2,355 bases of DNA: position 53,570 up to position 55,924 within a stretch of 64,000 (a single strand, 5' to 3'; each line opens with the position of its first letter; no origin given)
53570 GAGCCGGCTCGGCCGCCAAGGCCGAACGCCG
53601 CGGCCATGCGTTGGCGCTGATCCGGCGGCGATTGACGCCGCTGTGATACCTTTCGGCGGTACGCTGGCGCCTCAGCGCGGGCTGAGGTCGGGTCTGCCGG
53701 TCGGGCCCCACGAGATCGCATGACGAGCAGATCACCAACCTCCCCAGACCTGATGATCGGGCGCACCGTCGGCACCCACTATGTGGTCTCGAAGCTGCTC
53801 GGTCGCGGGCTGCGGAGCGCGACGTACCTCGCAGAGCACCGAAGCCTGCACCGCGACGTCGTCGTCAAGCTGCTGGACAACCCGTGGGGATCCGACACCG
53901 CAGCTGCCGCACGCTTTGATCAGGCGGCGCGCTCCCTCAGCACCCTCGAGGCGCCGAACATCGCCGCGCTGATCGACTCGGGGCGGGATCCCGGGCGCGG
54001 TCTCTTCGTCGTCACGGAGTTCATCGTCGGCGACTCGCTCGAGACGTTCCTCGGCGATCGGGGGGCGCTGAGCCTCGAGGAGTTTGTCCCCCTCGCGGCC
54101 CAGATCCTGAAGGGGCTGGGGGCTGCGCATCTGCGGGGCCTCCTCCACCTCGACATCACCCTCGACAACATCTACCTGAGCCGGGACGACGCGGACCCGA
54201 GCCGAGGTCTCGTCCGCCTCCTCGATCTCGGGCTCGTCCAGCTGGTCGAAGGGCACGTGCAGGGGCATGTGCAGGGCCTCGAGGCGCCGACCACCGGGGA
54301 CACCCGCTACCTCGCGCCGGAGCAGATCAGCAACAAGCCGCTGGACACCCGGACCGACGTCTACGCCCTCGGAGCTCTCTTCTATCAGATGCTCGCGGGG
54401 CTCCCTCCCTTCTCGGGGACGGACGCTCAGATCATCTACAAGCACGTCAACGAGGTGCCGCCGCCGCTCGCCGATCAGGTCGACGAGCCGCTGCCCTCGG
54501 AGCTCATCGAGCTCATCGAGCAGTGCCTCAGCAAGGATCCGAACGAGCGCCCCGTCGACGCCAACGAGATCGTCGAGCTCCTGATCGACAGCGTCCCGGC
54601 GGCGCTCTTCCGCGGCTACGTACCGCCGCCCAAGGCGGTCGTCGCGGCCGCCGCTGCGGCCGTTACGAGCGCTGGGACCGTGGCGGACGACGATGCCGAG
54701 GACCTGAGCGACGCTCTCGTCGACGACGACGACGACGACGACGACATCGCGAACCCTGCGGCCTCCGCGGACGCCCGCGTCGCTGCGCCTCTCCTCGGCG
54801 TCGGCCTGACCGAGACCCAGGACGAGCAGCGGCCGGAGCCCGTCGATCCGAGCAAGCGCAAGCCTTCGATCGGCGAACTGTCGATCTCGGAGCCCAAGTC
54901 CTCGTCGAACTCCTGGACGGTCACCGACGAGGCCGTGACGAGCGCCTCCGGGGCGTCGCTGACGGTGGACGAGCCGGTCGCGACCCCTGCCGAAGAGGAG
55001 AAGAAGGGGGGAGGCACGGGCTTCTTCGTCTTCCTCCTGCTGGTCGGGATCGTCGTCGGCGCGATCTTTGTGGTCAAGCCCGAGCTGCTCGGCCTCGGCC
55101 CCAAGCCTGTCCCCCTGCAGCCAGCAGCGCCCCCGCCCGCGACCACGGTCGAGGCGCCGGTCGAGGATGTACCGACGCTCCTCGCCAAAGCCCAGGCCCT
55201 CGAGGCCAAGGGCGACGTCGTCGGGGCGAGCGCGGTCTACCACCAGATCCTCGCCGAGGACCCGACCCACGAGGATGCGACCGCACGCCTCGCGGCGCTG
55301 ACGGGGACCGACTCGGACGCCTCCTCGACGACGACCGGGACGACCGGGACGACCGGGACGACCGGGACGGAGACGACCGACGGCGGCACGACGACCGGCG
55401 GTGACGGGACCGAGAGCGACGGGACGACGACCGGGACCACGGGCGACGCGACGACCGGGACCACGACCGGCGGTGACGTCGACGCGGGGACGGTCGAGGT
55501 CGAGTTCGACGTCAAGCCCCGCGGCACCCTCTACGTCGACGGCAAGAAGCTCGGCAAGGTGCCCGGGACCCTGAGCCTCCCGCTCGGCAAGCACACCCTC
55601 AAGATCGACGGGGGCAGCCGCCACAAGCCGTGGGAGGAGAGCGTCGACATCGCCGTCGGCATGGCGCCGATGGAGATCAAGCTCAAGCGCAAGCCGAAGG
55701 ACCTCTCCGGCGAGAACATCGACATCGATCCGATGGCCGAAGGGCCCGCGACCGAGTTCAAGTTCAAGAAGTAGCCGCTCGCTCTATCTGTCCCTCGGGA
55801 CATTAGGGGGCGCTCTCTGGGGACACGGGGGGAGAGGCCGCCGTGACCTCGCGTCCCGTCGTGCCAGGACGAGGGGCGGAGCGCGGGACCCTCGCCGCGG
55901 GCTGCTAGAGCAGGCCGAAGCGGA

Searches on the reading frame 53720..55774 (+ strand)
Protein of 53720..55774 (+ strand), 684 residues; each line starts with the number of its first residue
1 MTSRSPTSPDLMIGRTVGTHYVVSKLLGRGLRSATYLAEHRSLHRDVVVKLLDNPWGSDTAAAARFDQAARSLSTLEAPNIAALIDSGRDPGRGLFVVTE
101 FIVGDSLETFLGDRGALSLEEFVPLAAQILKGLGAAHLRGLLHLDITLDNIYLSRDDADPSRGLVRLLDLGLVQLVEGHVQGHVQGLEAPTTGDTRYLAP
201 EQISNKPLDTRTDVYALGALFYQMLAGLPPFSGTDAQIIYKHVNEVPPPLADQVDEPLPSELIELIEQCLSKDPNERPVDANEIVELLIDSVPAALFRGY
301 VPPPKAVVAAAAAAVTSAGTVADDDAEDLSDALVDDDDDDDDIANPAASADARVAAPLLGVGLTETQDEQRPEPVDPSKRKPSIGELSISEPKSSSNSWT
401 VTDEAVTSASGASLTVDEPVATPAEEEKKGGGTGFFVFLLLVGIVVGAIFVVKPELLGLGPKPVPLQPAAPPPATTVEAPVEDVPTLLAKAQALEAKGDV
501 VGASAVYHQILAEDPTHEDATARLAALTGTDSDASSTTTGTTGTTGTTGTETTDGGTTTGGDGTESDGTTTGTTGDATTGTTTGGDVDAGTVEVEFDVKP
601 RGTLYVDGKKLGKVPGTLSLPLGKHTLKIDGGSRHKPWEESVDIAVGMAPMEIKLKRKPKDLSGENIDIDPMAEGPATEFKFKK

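Call 6: search_protein_families(library=pfam, proteins=[window:53720-55774:+], max_evalue=0.1)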
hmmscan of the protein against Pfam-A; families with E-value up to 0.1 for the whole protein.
window:53720-55774:+ (684 aa): 6 families
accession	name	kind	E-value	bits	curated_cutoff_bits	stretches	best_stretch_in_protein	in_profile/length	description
PF00069.31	Pkinase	-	8.1e-36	124.2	31.7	1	21-284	1-257/263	Protein kinase domain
PF07714.23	PK_Tyr_Ser-Thr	-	4.8e-24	85.5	23.1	1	25-279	5-250/258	Protein tyrosine and serine/threonine kinase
PF13428.12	TPR_14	-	0.00031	21.6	23.5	1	487-527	4-44/44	Tetratricopeptide repeat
PF08308.17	PEGA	-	0.0014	19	20.8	1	603-642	14-53/71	PEGA domain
PF13176.12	TPR_7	-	0.029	14.9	27.9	0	486-517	1-34/36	Tetratricopeptide repeat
PF14559.12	TPR_19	-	0.065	14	25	1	496-526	3-33/68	Tetratricopeptide repeat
